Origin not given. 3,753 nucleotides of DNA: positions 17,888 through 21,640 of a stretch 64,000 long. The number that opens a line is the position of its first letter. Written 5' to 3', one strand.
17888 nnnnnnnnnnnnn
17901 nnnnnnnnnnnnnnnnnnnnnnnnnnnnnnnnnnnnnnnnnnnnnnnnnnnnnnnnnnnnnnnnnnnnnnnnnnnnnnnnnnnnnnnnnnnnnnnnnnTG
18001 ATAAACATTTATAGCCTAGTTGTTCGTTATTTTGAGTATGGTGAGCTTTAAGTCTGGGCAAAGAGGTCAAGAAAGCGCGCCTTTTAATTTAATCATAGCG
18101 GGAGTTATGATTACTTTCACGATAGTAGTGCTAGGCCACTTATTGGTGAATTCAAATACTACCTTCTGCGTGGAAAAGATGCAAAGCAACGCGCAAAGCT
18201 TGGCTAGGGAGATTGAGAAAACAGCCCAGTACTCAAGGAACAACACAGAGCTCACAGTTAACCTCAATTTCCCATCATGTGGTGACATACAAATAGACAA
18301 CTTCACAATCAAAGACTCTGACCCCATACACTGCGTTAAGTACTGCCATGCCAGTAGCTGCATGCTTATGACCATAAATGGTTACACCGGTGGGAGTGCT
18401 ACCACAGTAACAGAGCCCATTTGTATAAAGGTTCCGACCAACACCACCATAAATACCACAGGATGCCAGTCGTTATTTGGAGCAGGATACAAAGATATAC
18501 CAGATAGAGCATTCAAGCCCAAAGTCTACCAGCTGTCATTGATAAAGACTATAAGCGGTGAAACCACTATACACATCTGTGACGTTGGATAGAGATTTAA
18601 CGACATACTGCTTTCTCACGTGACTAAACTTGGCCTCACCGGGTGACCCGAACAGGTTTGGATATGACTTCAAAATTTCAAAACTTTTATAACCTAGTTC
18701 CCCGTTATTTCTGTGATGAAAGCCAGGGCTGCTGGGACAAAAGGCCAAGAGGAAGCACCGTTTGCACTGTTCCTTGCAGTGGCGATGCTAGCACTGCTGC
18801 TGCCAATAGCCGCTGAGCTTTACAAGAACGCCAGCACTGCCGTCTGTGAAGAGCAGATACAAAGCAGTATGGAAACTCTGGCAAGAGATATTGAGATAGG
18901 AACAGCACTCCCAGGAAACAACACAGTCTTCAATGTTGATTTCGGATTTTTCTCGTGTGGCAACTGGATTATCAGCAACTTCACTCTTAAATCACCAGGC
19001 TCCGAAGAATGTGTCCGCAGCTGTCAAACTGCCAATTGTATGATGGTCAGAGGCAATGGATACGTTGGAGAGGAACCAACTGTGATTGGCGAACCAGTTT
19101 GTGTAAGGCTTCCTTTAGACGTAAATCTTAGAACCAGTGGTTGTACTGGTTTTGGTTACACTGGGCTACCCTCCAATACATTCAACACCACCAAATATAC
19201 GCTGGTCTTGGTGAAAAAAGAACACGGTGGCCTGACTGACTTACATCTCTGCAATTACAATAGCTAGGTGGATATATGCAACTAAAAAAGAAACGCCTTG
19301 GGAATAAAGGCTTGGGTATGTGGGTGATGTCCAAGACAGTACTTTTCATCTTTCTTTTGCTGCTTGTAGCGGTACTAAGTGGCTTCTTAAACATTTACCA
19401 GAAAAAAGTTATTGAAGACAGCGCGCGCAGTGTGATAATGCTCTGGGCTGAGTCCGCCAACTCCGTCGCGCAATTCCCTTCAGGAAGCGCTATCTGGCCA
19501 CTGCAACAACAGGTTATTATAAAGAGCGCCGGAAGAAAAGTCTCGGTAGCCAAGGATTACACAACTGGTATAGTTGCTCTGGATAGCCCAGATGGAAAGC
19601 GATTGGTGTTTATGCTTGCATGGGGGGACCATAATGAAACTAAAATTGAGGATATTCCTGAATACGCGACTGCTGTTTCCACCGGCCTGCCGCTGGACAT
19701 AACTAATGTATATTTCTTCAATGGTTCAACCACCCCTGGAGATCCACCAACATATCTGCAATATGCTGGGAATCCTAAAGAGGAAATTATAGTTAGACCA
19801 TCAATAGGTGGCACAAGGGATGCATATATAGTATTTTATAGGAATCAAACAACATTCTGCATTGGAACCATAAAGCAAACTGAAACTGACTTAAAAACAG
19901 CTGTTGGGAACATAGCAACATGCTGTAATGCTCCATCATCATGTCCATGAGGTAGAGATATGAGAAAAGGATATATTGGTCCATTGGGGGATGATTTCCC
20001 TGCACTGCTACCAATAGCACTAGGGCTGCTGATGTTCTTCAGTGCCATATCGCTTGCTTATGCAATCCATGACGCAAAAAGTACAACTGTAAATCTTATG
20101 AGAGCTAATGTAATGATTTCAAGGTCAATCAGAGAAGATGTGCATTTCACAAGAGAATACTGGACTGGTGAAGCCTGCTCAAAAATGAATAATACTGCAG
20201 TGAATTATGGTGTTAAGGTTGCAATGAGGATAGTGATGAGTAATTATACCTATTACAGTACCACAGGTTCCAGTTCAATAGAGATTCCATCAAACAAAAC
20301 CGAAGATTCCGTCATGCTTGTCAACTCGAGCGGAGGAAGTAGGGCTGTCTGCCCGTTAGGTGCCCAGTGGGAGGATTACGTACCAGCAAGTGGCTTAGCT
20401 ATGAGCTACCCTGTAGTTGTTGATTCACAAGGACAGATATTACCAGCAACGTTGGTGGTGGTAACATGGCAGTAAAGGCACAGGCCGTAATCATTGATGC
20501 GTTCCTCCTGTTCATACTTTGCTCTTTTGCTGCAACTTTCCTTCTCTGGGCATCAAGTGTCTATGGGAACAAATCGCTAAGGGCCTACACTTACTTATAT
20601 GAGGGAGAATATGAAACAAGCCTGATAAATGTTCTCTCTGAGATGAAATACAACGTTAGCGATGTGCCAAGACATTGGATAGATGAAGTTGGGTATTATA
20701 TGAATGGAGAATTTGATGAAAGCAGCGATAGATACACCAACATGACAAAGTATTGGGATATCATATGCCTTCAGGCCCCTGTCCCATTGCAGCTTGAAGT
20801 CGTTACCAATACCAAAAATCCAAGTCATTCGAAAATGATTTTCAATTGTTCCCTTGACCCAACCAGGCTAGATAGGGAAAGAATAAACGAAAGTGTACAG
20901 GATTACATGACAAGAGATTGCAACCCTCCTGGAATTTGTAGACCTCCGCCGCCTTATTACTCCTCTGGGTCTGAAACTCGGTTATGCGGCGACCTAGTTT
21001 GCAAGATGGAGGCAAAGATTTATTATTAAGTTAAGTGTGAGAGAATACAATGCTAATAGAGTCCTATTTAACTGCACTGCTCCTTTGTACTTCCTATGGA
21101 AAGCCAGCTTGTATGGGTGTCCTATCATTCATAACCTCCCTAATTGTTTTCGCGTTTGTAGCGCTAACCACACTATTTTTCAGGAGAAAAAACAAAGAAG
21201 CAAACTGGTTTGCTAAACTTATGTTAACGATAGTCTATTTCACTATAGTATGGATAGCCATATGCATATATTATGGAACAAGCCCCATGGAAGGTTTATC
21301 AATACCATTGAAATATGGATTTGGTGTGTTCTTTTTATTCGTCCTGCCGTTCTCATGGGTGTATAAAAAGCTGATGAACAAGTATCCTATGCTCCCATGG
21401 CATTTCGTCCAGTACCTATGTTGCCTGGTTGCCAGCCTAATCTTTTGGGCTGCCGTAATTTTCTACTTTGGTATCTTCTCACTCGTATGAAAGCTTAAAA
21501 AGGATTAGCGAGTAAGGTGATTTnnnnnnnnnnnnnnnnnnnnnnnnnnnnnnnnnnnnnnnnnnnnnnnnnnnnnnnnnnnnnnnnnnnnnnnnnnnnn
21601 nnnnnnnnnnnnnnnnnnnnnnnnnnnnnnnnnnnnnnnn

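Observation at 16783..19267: Pilin genes duplicated together with their promoters: two paralog pairs (16823/17540 and 18038/18716)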

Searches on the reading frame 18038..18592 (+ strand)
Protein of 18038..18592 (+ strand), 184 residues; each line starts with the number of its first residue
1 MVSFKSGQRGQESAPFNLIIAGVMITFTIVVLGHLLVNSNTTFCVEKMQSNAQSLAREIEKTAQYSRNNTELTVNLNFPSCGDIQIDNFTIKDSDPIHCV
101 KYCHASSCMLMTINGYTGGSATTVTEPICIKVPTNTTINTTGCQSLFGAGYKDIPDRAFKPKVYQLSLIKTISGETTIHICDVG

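Call 3: search_protein_families(library=pfam, proteins=[window:18038-18592:+], max_evalue=0.1)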
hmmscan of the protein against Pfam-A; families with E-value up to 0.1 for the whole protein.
window:18038-18592:+ (184 aa): 0 families

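Call 15: find_homologous_proteins(query=window:18038-18592:+)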
Query window:18038-18592:+ (184 aa): 1 proteins with E <= 0.001 among 21 candidates.
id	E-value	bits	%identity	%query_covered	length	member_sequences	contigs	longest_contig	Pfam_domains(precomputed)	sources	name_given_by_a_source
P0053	1.3e-118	411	100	100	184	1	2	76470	-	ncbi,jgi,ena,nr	ncbi:MAG: hypothetical protein J7L23_03260 [Candidatus Diapherotrites archaeon]|nr:hypothetical prot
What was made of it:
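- Tried and rejected: The word-indexed homolog search with B1 found only B1 itself (call 15).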

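Call 25: search_protein_representatives(alignment_id=A4)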
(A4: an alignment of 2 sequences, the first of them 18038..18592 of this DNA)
Query: 2 sequences, 186 profile positions. Proteins with E-value up to 0.001 (for the whole library): 99; up to 1e-10: 13; up to 1e-30: 4. The best 99 are listed.
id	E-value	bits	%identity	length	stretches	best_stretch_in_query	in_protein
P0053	5.8e-104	362.1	-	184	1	1-184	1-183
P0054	2.7e-101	353.4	-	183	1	1-186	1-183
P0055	3.5e-42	160.7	-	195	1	7-173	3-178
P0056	2.8e-39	151.2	-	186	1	4-184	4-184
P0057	2.2e-27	112.4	-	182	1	9-172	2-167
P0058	6.7e-27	110.9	-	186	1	7-144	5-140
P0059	1.3e-24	103.4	-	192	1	7-155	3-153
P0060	1.8e-20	89.9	-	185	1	9-146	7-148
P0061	1.8e-14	70.3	-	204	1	8-129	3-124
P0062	2.0e-11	60.4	-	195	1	9-172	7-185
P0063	3.2e-11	59.7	-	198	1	7-129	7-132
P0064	4.6e-11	59.2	-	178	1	8-157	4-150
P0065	5.2e-11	59.1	-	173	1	9-155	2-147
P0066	1.1e-10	58.0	-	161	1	23-145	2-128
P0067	3.0e-10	56.6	-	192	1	7-150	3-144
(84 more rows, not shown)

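Call 41: predict_structure(alignment_id=A5)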
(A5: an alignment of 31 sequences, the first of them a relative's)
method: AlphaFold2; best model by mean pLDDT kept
length: 184 residues; sequences in the alignment: 31
mean_pLDDT: 92.8   pTM: 0.81
mean pLDDT of the five models: 92.8, 92.8, 92.5, 92.2, 90.9
residues with pLDDT >= 90: 156; 70-90: 17; 50-70: 11; < 50: 0
segments of 3 or more residues with pLDDT < 50: none
pLDDT, mean of each block of 10 residues (from residue 1): 63 81 96 93 97 98 90 97 97 96 96 97 97 95 94 97 97 88 94
secondary structure, 60 per line:
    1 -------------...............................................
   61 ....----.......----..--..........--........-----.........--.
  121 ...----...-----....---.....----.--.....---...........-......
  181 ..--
elements in order: H14-64 E69-75 E84-93 H96-103 E109-117 E120-123 E128-130 E136-139 H143-147 E163-173 E175-182
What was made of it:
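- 18038..18592 (+): B1, family-B Cys-rich pilin-like gene (184 aa). Its N-terminal helix has diverged from the rest of the clade. AF2 pLDDT 92.8, with helix 14-64 followed by a beta-sheet (call 41).
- Closest known: Bacterial type IVa pilins and Geobacter PilA-N. Same: The B1 model has a 50-residue N-terminal helix packed on a beta-sheet (call 41).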

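Call 45: fold_search(model_id=the predicted structure, library=pdb)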
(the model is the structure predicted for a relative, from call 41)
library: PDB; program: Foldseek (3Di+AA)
matches with E <= 10: 240; with E <= 0.001: 0
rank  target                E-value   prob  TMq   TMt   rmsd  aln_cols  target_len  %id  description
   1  4i1k_A                1.5e-01  0.09  0.14  0.19  12.2       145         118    9  Crystal Structure of VRN1 (Residues 208-341) (released 2012-12-19)
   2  1ss4_B                3.5e-01  0.08  0.14  0.17  12.6       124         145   10  Crystal Structure of the Glyoxalase Family Protein APC24694 from Bacillus cereus (released 2004-08-03)
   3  1ss4_A                3.7e-01  0.07  0.15  0.17  12.8       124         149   12  Crystal Structure of the Glyoxalase Family Protein APC24694 from Bacillus cereus (released 2004-08-03)
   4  3cff_A                8.6e-01  0.06  0.17  0.18  12.1       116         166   12  Photoswitchable red fluorescent protein psRFP, on-state (released 2009-03-10)
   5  7zi4_D                9.7e-01  0.03  0.15  0.07  13.9       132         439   12  Cryo-EM structure of the human INO80 complex bound to a WT nucleosome (released 2023-04-19)
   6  1g4w                  1.7e+00  0.08  0.14  0.09   7.5        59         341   10  CRYSTAL STRUCTURE OF THE SALMONELLA TYROSINE PHOSPHATASE AND GTPASE ACTIVATING PROTEIN SPTP (released 2001-01-24)
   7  7s9y                  1.7e+00  0.02  0.12  0.03  17.1       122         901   11  Helicobacter Hepaticus CcsBA Open Conformation (released 2021-12-22)
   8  2gl5_A                1.8e+00  0.09  0.13  0.07   5.3        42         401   14  Crystal Structure of Putative Dehydratase from Salmonella Thyphimurium (released 2006-04-18)
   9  9u4r_AA               1.8e+00  0.03  0.20  0.10  30.6       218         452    9  Structure of the intial complex in filament assembly at 3.23 angstroms resolution, conformation 2. (released 2026-03-25)
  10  7ok5_A                1.8e+00  0.02  0.16  0.08  11.2       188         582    8  Crystal structure of mouse neurofascin 155 immunoglobulin domains (released 2022-12-14)
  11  3o19                  1.9e+00  0.03  0.14  0.16  14.3       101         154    8  Structure-function analysis of human L-Prostaglandin D Synthase bound with fatty acid (released 2010-09-22)
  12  3ey8_A                1.9e+00  0.01  0.11  0.13  12.1       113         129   10  Structure from the mobile metagenome of V. Pseudocholerae. VPC_CASS1 (released 2009-01-13)
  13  1x3d_MODEL_1_A        2.0e+00  0.08  0.20  0.28   6.5        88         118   11  Solution structure of the fibronectin type-III domain of human fibronectin type-III domain containing protein  (released 2005-11-02)
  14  3ey7_B                2.0e+00  0.01  0.11  0.13  11.0       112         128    9  Structure from the mobile metagenome of V. Cholerae. Integron cassette protein VCH_CASS1 (released 2009-01-13)
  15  3ey8_B                2.0e+00  0.01  0.11  0.15  10.8       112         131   10  Structure from the mobile metagenome of V. Pseudocholerae. VPC_CASS1 (released 2009-01-13)
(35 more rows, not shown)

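Call 56: search_protein_families(library=ncbifam, proteins=[window:18038-18592:+], max_evalue=0.1)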
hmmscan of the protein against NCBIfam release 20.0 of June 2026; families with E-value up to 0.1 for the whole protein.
window:18038-18592:+ (184 aa): 0 families

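Call 58: search_solved_structures(query=A5, max_evalue=10)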
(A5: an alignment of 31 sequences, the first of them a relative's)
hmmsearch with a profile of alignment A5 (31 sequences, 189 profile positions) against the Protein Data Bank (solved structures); distinct sequences matched with E-value up to 10: 6.
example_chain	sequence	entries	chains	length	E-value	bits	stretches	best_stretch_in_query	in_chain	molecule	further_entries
2m7g_A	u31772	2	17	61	0.016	18.2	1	12-60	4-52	Geopilin domain 1 protein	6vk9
9egp_A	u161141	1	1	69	0.038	17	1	12-61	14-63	Geopilin domain 1 protein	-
7tgg_A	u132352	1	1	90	0.047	16.7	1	12-59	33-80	Geopilin domain 1 protein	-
8tob_GA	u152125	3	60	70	0.13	15.2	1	12-60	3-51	Fimbrial protein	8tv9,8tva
8pfb_G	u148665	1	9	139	0.52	13.3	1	12-72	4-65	Type IV pilin PilE1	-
5wp3_B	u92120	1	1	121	2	11.4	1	38-75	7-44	EB22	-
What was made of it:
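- Closest known: Bacterial type IVa pilins and Geobacter PilA-N. Same: The family-B profile weakly aligns to their alpha-1 helix (E 0.016-0.5, call 58).
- The B-family profile weakly matches the alpha-1 helix of bacterial type IV pilins (Geopilin E 0.016, PilE1; call 58).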

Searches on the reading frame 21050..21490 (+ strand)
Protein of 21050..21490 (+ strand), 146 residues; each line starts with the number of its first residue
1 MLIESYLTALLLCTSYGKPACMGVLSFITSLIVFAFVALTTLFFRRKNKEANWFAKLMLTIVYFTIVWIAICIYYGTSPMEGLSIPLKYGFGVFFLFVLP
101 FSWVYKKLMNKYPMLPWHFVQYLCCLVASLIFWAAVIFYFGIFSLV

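Call 46: search_protein_families(library=pfam, proteins=[window:21050-21490:+], max_evalue=0.01)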
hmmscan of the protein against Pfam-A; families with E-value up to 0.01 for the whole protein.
window:21050-21490:+ (146 aa): 1 family
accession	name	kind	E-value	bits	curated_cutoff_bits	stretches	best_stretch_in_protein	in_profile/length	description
PF14184.11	YrvL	-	0.0069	16.9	27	1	24-99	46-119/127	Regulatory protein YrvL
